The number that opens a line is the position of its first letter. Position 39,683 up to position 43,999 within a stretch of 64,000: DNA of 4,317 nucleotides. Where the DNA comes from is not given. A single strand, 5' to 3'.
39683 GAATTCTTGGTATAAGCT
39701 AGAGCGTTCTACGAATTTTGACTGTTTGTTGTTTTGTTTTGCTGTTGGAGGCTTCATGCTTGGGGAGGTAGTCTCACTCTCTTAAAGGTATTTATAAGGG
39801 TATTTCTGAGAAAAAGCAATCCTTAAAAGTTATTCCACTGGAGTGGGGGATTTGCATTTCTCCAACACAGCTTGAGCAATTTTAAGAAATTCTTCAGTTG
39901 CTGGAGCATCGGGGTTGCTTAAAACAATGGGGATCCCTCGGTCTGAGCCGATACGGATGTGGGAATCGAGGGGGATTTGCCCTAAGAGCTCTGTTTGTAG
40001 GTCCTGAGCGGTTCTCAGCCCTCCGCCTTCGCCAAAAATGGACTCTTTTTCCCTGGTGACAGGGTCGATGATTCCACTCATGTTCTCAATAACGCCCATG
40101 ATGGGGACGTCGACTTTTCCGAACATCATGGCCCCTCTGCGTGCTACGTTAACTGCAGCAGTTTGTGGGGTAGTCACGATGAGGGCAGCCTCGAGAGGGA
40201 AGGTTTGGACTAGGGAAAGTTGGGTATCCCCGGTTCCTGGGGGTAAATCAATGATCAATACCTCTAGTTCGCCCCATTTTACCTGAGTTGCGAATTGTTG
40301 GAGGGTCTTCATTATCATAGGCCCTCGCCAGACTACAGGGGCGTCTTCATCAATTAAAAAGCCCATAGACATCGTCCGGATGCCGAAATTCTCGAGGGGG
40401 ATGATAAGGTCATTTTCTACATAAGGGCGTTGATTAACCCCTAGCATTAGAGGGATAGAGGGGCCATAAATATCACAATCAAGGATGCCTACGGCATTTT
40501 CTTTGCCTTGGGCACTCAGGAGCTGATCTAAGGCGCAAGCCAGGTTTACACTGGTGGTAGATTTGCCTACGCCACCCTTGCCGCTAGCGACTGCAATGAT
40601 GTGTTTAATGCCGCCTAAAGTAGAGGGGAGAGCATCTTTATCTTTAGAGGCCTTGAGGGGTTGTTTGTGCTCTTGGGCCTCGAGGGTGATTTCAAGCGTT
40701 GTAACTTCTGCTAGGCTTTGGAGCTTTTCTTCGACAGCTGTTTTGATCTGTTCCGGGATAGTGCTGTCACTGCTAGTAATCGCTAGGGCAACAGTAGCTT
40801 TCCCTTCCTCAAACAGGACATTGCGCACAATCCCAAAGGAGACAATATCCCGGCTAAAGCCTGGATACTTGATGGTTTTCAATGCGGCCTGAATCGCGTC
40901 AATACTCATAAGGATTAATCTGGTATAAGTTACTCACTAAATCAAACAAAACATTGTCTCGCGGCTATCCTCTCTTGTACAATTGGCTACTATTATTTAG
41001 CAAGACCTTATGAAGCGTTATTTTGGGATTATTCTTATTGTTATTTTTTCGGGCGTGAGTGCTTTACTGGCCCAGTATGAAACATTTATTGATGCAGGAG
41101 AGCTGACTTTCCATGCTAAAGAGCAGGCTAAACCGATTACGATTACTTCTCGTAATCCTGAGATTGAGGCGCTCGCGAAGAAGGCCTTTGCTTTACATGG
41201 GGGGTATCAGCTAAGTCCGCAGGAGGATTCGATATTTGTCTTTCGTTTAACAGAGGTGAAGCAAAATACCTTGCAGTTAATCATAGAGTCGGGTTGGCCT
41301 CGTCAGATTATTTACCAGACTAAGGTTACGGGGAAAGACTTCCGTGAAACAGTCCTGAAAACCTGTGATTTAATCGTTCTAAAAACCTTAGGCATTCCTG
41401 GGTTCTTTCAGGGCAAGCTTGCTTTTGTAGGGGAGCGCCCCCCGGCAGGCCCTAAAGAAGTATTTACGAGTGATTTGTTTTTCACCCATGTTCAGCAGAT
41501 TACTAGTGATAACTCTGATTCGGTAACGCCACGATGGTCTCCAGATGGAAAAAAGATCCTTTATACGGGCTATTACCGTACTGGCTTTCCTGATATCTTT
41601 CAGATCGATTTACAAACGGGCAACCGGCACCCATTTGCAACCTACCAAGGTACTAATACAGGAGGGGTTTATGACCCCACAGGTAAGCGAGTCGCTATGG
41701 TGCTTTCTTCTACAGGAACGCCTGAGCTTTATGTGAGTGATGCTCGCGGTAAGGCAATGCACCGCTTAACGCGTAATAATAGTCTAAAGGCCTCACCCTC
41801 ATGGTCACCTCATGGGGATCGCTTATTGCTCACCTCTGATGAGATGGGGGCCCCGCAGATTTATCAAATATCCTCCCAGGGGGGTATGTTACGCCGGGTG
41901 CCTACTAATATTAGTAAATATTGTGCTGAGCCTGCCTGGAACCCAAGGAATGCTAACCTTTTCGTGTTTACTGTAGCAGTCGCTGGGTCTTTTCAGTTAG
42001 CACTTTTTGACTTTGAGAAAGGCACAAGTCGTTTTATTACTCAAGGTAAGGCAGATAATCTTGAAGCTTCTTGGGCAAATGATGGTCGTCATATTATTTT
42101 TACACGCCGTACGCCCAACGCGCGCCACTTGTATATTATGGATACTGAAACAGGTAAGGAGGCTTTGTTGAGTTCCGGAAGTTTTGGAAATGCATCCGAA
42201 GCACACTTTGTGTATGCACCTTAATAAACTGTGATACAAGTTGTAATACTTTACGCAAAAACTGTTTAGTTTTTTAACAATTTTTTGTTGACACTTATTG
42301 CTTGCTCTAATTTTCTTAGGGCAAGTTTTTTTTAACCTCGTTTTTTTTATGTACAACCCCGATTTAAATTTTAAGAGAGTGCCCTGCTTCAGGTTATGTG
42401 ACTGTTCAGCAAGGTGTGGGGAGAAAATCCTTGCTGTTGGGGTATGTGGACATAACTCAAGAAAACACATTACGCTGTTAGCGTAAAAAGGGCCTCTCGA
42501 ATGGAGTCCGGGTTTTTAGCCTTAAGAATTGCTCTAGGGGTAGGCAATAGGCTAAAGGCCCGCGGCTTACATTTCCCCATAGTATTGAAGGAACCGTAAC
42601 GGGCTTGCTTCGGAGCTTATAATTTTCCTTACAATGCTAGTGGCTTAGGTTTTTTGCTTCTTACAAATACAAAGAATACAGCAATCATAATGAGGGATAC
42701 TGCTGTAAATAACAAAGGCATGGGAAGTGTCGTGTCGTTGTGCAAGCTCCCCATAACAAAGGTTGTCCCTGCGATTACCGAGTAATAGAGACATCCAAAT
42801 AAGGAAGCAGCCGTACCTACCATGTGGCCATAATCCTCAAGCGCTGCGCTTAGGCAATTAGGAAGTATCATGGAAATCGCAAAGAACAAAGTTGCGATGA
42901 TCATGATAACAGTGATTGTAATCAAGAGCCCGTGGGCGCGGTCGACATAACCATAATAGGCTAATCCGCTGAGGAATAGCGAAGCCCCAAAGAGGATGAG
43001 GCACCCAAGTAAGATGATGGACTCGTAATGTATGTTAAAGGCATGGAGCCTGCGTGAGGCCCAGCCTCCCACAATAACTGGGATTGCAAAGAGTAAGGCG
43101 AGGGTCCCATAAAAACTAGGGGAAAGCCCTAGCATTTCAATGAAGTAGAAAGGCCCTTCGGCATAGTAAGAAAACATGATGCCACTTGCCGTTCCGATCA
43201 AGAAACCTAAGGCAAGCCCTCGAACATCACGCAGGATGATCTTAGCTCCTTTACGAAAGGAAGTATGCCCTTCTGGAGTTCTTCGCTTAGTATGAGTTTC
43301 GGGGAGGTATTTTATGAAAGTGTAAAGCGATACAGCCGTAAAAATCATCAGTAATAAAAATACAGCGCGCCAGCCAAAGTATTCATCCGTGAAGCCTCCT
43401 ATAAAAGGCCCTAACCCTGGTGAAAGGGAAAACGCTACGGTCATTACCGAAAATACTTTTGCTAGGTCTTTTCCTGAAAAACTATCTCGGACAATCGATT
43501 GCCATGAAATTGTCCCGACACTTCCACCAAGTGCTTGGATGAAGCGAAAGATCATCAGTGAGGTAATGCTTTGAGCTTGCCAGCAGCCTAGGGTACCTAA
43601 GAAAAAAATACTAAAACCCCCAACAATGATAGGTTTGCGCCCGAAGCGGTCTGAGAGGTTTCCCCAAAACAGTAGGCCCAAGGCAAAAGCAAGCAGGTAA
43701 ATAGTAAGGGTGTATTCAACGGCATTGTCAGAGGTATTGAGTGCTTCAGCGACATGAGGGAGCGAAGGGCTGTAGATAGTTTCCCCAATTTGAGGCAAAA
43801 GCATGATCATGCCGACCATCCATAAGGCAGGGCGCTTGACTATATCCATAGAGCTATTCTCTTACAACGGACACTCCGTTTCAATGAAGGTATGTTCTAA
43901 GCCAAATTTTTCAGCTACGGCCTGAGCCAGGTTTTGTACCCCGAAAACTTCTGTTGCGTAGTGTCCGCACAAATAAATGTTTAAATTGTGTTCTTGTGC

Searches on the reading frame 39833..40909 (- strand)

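Call 62: search_protein_families(library=pfam, proteins=[window:39833-40909:-], max_evalue=0.0001)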
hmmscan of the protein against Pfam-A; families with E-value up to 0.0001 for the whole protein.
window:39833-40909:- (359 aa): 5 families
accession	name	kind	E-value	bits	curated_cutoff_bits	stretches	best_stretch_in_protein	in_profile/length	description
PF10609.15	ParA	-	4.9e-92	308.2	27.1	1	101-348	2-245/246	NUBPL iron-transfer P-loop NTPase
PF01883.24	FeS_assembly_P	-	5.9e-10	39.7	23.5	1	4-71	2-70/73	Iron-sulfur cluster assembly protein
PF01656.29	CbiA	-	2.8e-08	34.2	25.4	1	105-151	1-41/125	CobQ/CobB/MinD/ParA nucleotide binding domain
PF00142.24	Fer4_NifH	-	5.9e-07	29.7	25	0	109-156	6-47/271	4Fe-4S iron sulfur cluster binding proteins, NifH/frxC family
PF13614.12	AAA_31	-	1.1e-06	29.2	27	1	103-129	2-28/177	AAA domain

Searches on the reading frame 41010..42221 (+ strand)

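Call 62: search_protein_families(library=pfam, proteins=[window:41010-42221:+], max_evalue=0.0001)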
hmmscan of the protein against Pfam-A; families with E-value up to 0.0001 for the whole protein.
window:41010-42221:+ (404 aa): 3 families
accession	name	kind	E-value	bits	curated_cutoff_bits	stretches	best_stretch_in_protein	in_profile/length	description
PF07676.18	PD40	-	1.9e-19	69.5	20.9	1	162-197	2-37/38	WD40-like Beta Propeller Repeat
PF00930.27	DPPIV_N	-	1.1e-09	37.9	22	0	312-391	244-327/354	Dipeptidyl peptidase IV (DPP IV) N-terminal region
PF25174.1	Beta-prop_THOC3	-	1.7e-07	31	305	0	265-384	10-122/272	THOC3 beta-propeller domain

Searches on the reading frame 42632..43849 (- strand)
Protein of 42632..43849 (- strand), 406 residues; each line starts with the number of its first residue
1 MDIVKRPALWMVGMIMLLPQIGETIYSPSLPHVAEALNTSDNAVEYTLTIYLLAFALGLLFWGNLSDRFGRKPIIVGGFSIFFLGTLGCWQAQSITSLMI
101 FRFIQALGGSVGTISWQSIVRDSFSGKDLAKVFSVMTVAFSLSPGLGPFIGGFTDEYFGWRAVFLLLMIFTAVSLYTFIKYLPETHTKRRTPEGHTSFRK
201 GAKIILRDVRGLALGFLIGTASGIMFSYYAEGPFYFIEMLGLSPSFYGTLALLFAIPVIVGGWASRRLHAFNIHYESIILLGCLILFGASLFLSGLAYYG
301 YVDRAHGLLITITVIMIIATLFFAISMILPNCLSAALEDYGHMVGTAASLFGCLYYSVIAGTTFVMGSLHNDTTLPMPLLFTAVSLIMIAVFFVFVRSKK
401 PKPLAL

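Call 62: search_protein_families(library=pfam, proteins=[window:42632-43849:-], max_evalue=0.0001)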
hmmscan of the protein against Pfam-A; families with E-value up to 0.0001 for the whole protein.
window:42632-43849:- (406 aa): 5 families
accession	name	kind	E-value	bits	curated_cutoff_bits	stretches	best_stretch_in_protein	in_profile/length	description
PF07690.21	MFS_1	-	2.5e-48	165.2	33.4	1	20-358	9-342/347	Major Facilitator Superfamily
PF05977.19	MFS_3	-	1.4e-08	34.1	27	1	47-397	55-394/524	Transmembrane secretion effector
PF13347.12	MFS_2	-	1.6e-07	30.7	27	1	7-122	224-341/427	MFS/sugar transport protein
PF06609.19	TRI12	-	3.4e-06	26.3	23.2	1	29-189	66-225/599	Fungal trichothecene efflux pump (TRI12)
PF00083.30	Sugar_tr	-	1.3e-05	24.7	22.3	1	40-185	44-194/452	Sugar (and other) transporter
